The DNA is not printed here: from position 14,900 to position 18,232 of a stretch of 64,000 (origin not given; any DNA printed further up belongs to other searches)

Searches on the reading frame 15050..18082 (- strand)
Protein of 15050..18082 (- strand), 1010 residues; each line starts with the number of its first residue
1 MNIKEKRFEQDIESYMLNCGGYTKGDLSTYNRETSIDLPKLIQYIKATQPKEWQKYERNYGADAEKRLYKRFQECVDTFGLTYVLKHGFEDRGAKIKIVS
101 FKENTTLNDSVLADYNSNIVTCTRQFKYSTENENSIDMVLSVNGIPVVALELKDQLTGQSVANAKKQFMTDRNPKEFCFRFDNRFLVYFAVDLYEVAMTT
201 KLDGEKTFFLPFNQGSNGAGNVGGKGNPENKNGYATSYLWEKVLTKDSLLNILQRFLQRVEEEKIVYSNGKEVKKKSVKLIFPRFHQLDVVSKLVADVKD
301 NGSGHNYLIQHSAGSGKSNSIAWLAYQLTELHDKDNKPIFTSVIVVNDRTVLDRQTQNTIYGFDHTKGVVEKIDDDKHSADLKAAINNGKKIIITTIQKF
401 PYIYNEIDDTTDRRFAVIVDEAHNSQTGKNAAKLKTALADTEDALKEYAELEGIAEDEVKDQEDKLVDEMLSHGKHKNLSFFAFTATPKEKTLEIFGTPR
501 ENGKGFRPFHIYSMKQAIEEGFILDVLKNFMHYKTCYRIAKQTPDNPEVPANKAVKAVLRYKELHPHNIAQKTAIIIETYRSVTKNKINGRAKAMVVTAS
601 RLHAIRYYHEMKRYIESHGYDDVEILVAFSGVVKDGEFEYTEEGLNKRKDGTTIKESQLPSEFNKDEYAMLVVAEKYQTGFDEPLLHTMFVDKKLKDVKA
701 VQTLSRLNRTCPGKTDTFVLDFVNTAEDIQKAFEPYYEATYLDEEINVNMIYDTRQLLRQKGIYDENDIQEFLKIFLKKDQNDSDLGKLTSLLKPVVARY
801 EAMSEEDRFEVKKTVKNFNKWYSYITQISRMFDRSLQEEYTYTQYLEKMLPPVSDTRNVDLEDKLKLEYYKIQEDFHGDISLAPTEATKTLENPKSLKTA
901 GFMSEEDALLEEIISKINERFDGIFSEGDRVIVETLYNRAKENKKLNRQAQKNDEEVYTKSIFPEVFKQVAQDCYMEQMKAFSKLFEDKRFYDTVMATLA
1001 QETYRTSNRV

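Call 48: search_protein_families(library=pfam, proteins=[window:15050-18082:-], max_evalue=0.00001)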
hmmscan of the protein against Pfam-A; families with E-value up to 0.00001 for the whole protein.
window:15050-18082:- (1010 aa): 5 families
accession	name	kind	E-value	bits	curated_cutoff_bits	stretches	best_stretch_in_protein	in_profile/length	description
PF18766.7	SWI2_SNF2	-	6e-26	91.9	26.7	1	286-440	1-145/221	SWI2/SNF2 ATPase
PF04851.21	ResIII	-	1.5e-13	51.5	22.5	1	283-437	4-149/164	Type III restriction enzyme, res subunit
PF04313.20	HSDR_N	-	1.1e-11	45.4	25.1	1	104-205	98-196/198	Type I restriction enzyme R protein N terminus (HSDR_N)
PF22679.2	T1R_D3-like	-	5.3e-11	43.6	27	1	665-716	98-150/158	Type I restriction enzyme subunit R domain 3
PF00270.35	DEAD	-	2.5e-08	34.3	26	1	303-489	13-161/167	DEAD/DEAH box helicase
